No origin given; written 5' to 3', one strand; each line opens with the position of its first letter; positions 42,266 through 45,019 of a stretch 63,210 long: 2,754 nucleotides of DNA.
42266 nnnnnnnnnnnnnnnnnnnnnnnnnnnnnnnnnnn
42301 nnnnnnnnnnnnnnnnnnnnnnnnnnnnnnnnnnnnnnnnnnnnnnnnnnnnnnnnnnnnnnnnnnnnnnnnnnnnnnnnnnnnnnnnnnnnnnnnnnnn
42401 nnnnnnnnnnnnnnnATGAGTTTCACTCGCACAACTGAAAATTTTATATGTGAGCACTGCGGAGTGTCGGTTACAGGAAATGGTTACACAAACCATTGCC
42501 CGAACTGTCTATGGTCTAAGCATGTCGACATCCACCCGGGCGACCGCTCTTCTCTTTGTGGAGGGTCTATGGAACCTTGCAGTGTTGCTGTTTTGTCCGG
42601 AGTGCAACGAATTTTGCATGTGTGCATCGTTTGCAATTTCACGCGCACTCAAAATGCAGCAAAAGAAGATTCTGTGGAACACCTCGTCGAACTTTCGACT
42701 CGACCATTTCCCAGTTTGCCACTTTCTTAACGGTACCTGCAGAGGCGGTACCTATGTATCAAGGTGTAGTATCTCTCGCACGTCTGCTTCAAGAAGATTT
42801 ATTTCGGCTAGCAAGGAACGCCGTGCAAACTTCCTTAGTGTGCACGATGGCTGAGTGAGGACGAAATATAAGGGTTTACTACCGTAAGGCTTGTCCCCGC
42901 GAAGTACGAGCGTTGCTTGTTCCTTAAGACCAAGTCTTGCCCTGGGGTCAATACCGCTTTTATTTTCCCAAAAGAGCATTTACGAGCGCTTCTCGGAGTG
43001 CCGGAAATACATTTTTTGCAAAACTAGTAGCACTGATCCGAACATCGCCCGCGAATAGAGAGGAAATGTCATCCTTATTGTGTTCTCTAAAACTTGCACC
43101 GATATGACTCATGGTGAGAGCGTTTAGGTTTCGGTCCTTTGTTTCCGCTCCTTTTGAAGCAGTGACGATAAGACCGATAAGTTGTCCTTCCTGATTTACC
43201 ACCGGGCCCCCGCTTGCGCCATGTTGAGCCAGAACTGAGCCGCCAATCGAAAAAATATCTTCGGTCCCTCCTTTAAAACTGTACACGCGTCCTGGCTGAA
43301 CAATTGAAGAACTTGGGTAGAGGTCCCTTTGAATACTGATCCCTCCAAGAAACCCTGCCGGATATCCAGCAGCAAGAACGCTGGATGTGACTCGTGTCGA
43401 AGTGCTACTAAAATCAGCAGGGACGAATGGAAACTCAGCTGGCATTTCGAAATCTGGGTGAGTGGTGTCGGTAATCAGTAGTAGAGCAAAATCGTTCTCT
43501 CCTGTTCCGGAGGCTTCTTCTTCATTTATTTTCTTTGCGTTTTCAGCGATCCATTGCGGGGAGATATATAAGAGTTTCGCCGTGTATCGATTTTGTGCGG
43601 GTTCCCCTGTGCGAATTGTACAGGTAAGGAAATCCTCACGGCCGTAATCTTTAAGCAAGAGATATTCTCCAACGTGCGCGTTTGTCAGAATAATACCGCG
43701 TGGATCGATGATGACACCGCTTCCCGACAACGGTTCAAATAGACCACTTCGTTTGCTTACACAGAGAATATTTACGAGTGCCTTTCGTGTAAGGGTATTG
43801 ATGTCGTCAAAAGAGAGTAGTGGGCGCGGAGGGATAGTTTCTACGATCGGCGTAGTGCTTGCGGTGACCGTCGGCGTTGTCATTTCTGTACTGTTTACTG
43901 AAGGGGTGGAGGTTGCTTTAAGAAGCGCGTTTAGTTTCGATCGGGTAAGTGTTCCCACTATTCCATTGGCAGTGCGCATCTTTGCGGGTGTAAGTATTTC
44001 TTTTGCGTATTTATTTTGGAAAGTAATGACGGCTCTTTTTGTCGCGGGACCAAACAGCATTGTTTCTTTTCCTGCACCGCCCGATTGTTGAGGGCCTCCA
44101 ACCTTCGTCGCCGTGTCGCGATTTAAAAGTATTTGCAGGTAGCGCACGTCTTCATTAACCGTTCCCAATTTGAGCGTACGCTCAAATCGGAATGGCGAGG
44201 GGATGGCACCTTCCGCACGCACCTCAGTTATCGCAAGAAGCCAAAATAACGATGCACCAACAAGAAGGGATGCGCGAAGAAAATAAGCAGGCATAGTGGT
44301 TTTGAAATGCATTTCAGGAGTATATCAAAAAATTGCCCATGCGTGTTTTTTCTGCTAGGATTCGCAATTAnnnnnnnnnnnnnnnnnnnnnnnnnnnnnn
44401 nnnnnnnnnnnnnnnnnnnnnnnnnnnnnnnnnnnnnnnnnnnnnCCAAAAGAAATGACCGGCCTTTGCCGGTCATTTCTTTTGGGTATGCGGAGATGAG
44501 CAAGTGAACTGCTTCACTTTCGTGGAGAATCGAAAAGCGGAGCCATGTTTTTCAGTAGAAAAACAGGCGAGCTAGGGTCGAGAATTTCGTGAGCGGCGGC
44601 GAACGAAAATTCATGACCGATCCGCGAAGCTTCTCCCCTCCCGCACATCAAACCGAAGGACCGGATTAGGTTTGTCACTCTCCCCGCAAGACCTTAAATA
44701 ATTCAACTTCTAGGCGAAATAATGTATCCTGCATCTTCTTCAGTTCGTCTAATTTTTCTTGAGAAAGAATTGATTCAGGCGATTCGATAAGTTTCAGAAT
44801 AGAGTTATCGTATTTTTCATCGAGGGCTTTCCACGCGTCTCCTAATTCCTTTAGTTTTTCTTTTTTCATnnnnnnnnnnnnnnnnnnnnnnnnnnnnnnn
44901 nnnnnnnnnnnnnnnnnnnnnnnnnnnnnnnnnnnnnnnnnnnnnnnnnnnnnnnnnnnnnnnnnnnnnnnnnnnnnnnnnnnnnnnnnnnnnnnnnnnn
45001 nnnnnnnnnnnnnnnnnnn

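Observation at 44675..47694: RohP/MppP-like O2-dependent arginine oxidase plus RohR-like aldolase operon in a CPR-type genome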

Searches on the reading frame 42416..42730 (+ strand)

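Call 29: search_protein_families(library=pfam, proteins=[window:42416-42730:+], max_evalue=0.001)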
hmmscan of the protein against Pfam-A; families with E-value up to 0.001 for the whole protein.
window:42416-42730:+ (104 aa): 1 family
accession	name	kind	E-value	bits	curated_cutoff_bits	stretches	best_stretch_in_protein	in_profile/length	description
PF12647.12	RNHCP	-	1.4e-24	86.3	24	1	8-90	2-89/90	RNHCP domain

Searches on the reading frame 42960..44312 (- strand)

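Call 4: search_protein_families(library=pfam, proteins=[window:42960-44312:-], max_evalue=0.01)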
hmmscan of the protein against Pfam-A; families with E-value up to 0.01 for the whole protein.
window:42960-44312:- (450 aa): 4 families
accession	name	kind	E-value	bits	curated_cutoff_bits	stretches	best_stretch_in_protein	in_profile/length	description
PF13365.12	Trypsin_2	-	3.4e-16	60.7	27.6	1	197-381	1-144/144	Trypsin-like peptidase domain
PF00089.32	Trypsin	-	1.2e-09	38.8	20.6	1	198-391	28-203/220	Trypsin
PF10459.15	Peptidase_S46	-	0.0037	16.4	22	0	365-383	633-651/698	Peptidase S46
PF01471.23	PG_binding_1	-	0.004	17.7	23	0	54-102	3-41/57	Putative peptidoglycan binding domain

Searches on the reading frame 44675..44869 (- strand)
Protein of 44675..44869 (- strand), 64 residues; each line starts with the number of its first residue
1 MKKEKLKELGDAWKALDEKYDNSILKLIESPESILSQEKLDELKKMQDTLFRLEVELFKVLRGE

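Call 4: search_protein_families(library=pfam, proteins=[window:44675-44869:-], max_evalue=0.01)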
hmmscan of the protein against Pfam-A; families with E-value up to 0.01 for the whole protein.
window:44675-44869:- (64 aa): 0 families

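Call 5: search_protein_families(library=ncbifam, proteins=[window:44675-44869:-], max_evalue=0.01)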
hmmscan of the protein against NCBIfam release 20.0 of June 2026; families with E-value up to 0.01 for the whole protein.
window:44675-44869:- (64 aa): 0 families

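Call 27: find_homologous_proteins(query=window:44675-44869:-, max_evalue=0.001)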
Query window:44675-44869:- (64 aa): 2 proteins with E <= 0.001 among 2 candidates.
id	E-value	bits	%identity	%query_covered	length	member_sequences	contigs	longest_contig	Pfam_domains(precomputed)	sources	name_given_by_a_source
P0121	4.3e-31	122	100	100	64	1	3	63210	-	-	-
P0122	6.3e-15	72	65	95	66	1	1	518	-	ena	-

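Call 36: find_related_loci(query=A2, collection=metagenome_contigs, flank=5000)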
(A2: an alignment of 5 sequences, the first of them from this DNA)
Query A2 (64 aa) in metagenome_contigs; peptide patterns used: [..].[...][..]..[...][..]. (x = any residue, [..] = any of these).
53 stretches matched a pattern; 7 encode a relative of the query (tblastn E <= 1e-3); 7 distinct loci.
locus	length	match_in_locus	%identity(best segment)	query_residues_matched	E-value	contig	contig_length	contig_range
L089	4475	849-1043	69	1-64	1e-24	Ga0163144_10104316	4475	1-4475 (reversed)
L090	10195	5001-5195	68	1-64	2e-24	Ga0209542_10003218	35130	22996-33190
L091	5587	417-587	52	6-63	4e-14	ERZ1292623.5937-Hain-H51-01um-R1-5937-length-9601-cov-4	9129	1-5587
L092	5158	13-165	40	13-64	8e-11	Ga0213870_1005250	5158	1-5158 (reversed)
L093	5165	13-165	40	13-64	1e-10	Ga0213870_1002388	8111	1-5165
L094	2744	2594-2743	29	1-51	3e-6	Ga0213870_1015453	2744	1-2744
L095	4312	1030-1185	29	1-45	1e-4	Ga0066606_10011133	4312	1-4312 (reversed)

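Call 42: search_protein_families(library=pfam, proteins=[L095:193-702:+, L095:1764-2279:+, L095:2925-3314:+, L095:3308-3868:+, L091:630-1289:+, L091:1270-1704:+, L091:4273-5535:-], max_evalue=0.01)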
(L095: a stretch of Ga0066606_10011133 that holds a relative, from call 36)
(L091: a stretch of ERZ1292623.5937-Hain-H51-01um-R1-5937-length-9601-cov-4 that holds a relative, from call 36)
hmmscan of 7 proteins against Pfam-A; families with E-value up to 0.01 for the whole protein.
L095:193-702:+ (169 aa): 5 families
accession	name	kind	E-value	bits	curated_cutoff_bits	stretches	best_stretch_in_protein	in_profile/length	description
PF13671.12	AAA_33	-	7.5e-11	42.9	27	1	3-118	1-119/143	AAA domain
PF13238.12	AAA_18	-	4e-05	24.5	29.4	1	5-125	2-119/128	AAA domain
PF08433.16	KTI12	-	0.00014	21.9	22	1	1-125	1-125/271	Chromatin associated protein KTI12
PF07931.18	CPT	-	0.00028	21.2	22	1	2-126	2-137/172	Chloramphenicol phosphotransferase-like protein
PF06414.18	Zeta_toxin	-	0.0013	18.6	22.3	1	3-121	18-147/199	Zeta toxin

L095:1764-2279:+ (171 aa): 1 family
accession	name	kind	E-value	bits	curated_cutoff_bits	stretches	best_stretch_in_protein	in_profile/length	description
PF01872.23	RibD_C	-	3.2e-17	63.4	24.1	1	4-161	2-191/197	RibD C-terminal domain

L095:2925-3314:+ (129 aa): 1 family
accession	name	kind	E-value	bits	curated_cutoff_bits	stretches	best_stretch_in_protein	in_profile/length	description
PF09226.17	Endonuc-HincII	-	0.008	16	23.7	1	33-105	41-111/247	Restriction endonuclease HincII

L095:3308-3868:+ (186 aa): 3 families
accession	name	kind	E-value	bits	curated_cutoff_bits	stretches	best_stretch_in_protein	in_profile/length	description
PF00149.33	Metallophos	-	2.3e-06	28.6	21.5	1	20-159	27-188/191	Calcineurin-like phosphoesterase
PF12850.12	Metallophos_2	-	6e-06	26.8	27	1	12-173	16-127/154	Calcineurin-like phosphoesterase superfamily domain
PF14582.11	Metallophos_3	-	0.0059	16.4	28.2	0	67-169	120-227/259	Metallophosphoesterase, calcineurin superfamily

L091:630-1289:+ (219 aa): 5 families
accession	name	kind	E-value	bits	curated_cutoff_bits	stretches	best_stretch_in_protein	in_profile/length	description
PF13462.12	Thioredoxin_4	-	6.7e-25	88.6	23.2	1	47-210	6-165/165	Thioredoxin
PF01323.26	DSBA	-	1.7e-12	47.9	25.6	2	110-196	92-176/191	DSBA-like thioredoxin domain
PF18400.7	Thioredoxin_12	-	6.5e-05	23.3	26.1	0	40-95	128-183/190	Thioredoxin-like domain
PF00085.26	Thioredoxin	-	0.002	18.6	23.5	0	43-90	8-54/103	Thioredoxin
PF20158.4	Cas5fv_helical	-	0.0067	17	25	1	95-169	56-130/158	Cas5fv helical domain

L091:1270-1704:+ (144 aa): 1 family
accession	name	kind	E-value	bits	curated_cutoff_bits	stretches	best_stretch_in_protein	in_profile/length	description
PF07884.19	VKOR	-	6.3e-25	88.3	27.5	1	11-135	2-134/134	Vitamin K epoxide reductase family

L091:4273-5535:- (420 aa): 5 families
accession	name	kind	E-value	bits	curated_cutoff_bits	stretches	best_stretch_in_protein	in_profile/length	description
PF03572.23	Peptidase_S41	-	1.3e-47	161.8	24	1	223-384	5-165/165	Peptidase family S41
PF13180.12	PDZ_2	-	3.2e-13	50.2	27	1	124-201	4-80/80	PDZ domain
PF17820.7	PDZ_6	-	2.5e-12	46.8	27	1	136-190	2-54/54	PDZ domain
PF00595.29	PDZ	-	5.5e-11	43.1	23.2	1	121-188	10-80/81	PDZ domain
PF22694.1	CtpB_N-like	-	1.2e-05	26.1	27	1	53-104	36-81/85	Activating protease CtpB N-terminal domain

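Call 60: predict_structure(alignment_id=A3)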
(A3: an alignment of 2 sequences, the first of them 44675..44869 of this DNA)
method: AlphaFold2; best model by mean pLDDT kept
length: 64 residues; sequences in the alignment: 2
mean_pLDDT: 92.6   pTM: 0.76
mean pLDDT of the five models: 92.6, 92.3, 91.8, 91.6, 90.8
residues with pLDDT >= 90: 50; 70-90: 11; 50-70: 3; < 50: 0
segments of 3 or more residues with pLDDT < 50: none
pLDDT, mean of each block of 10 residues (from residue 1): 92 98 91 81 97 97 90
secondary structure, 60 per line:
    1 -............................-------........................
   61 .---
elements in order: H2-29 H37-61

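Call 65: fold_search(model_id=the predicted structure, library=pdb)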
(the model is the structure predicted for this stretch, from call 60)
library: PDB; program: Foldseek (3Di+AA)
matches with E <= 10: 214; with E <= 0.001: 0
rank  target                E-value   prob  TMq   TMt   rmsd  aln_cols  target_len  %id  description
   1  6naf                  5.3e-01  0.47  0.46  0.41   5.7        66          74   20  De novo designed homo-trimeric amantadine-binding protein (released 2019-12-18)
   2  5j0h_A                6.0e-01  0.98  0.78  0.71   1.8        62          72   18  De novo design of protein homo-oligomers with modular hydrogen bond network-mediated specificity (released 2016-05-25)
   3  5j0i                  6.4e-01  0.98  0.80  0.71   1.7        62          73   18  De novo design of protein homo-oligomers with modular hydrogen bond network-mediated specificity (released 2016-05-25)
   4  6n9h                  6.4e-01  0.44  0.46  0.40   5.6        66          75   20  De novo designed homo-trimeric amantadine-binding protein (released 2019-12-18)
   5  6dkm_D                6.9e-01  0.87  0.72  0.59   4.5        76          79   18  DHD131 (released 2018-12-19)
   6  5m48                  7.9e-01  0.95  0.78  0.46   2.1        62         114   19  Coiled coil domain of Rtt103p (released 2017-10-11)
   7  4afl_A                9.0e-01  0.35  0.47  0.31   5.5        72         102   15  The crystal structure of the ING4 dimerization domain reveals the functional organization of the ING family of chromat (released 2012-02-22)
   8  7upo_A                1.0e+00  0.94  0.85  0.74   2.4        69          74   26  Crystal structure of designed heterotrimeric assembly DHT03 (released 2022-12-14)
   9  8glv_5V               1.1e+00  0.91  0.76  0.26   3.0        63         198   19  96-nm repeat unit of doublet microtubules from Chlamydomonas reinhardtii flagella (released 2023-05-31)
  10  2qyw                  1.2e+00  0.93  0.83  0.57   2.2        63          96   14  Crystal structure of mouse vti1b Habc domain (released 2007-11-27)
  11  6msq_A                1.2e+00  0.92  0.77  0.67   1.9        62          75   18  Crystal structure of pRO-2.3 (released 2019-05-08)
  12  6msr_A                1.2e+00  0.92  0.77  0.67   1.9        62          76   19  Crystal structure of pRO-2.5 (released 2019-05-08)
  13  6dmp_MODEL_1_A        1.2e+00  0.35  0.51  0.45   4.2        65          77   18  De Novo Design of a Protein Heterodimer with Specificity Mediated by Hydrogen Bond Networks (released 2018-12-19)
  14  6u42_5V               1.3e+00  0.89  0.75  0.45   3.0        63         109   19  Natively decorated ciliary doublet microtubule (released 2019-11-13)
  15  6msq_B                1.4e+00  0.89  0.77  0.66   1.9        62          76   18  Crystal structure of pRO-2.3 (released 2019-05-08)
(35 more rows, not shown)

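Call 66: search_protein_representatives(alignment_id=A3)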
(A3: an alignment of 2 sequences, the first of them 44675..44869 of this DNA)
Query: 2 sequences, 66 profile positions. Proteins with E-value up to 0.001 (for the whole library): 54; up to 1e-10: 17; up to 1e-30: 0. The best 54 are listed.
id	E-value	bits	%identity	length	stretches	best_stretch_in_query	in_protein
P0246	2.1e-22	95.0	-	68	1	1-65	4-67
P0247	1.5e-20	89.0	-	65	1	1-65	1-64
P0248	9.0e-18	80.2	-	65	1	1-63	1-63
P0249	1.4e-17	79.6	-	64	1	1-63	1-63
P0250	1.9e-17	79.2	-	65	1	1-63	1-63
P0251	6.8e-17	77.3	-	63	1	1-65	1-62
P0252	1.4e-16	76.3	-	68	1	2-63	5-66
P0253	5.3e-16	74.5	-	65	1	1-63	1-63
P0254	1.0e-15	73.6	-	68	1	2-63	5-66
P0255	1.2e-15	73.4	-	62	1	1-63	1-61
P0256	5.1e-15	71.3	-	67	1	1-63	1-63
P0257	1.8e-14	69.6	-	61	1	4-62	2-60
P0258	7.8e-13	64.3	-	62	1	1-62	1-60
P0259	1.2e-12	63.7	-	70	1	5-63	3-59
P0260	9.6e-12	60.9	-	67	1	3-63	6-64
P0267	6.4e-09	51.8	-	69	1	1-63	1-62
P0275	5.6e-07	45.6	-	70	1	1-63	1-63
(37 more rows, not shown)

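Call 67: find_encoding_contigs(protein=P0246, flank=4000, max_places=3)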
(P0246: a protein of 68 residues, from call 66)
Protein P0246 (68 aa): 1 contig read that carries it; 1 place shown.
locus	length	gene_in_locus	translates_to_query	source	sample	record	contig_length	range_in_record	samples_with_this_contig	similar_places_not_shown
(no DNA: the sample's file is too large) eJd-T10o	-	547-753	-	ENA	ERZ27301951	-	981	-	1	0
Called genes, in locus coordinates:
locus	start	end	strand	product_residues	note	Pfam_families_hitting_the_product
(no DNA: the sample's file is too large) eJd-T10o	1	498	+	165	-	?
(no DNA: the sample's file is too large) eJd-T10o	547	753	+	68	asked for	-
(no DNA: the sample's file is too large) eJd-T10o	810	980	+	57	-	?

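Call 69: find_encoding_contigs(protein=P0247, flank=4000, max_places=2)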
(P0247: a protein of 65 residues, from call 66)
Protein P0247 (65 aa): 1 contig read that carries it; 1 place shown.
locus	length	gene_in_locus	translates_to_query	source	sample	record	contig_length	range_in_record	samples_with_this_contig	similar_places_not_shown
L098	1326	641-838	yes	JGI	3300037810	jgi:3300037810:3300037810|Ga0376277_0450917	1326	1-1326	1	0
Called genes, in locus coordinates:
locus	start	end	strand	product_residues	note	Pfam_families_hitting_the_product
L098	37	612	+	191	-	-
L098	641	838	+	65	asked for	-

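Call 70: find_encoding_contigs(protein=P0249, flank=4000, max_places=2)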
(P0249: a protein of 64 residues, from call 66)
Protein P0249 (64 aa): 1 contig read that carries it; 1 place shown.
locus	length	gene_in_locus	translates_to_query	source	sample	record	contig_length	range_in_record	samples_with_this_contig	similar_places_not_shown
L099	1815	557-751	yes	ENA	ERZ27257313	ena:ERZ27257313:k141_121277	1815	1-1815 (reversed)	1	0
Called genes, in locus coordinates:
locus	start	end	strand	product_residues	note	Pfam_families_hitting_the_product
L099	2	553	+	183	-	?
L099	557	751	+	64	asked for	-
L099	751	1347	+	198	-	PF00406:ADK, PF13207:AAA_17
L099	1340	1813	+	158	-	?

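Call 71: find_encoding_contigs(protein=P0251, flank=4000, max_places=2)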
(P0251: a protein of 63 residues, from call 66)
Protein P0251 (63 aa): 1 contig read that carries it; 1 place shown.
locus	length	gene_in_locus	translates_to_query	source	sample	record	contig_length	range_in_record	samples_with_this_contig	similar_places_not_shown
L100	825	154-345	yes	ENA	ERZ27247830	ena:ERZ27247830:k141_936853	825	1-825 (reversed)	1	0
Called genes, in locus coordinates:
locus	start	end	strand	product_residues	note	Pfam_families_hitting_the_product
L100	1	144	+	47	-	?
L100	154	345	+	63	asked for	-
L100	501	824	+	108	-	?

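Call 72: find_encoding_contigs(protein=P0267, flank=4000, max_places=2)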
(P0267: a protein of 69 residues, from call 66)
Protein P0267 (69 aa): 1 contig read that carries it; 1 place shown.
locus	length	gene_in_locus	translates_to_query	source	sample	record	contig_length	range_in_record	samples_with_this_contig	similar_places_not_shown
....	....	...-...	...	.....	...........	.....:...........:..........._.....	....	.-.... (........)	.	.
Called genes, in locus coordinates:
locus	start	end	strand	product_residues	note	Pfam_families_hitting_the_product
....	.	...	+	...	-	?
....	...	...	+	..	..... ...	-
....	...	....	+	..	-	?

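Call 73: find_encoding_contigs(protein=P0275, flank=4000, max_places=2)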
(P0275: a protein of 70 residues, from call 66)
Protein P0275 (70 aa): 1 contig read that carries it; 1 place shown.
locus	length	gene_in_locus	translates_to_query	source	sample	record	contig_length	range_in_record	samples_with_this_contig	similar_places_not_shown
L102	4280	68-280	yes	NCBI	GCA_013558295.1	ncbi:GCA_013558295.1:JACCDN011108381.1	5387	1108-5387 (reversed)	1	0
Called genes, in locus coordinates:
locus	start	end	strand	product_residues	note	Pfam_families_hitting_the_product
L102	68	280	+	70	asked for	-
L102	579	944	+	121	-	-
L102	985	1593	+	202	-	PF14567:SUKH_5 (faint), PF09346:SMI1_KNR4 (weak)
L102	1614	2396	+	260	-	-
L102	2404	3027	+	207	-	-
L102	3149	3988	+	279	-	-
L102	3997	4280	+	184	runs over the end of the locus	-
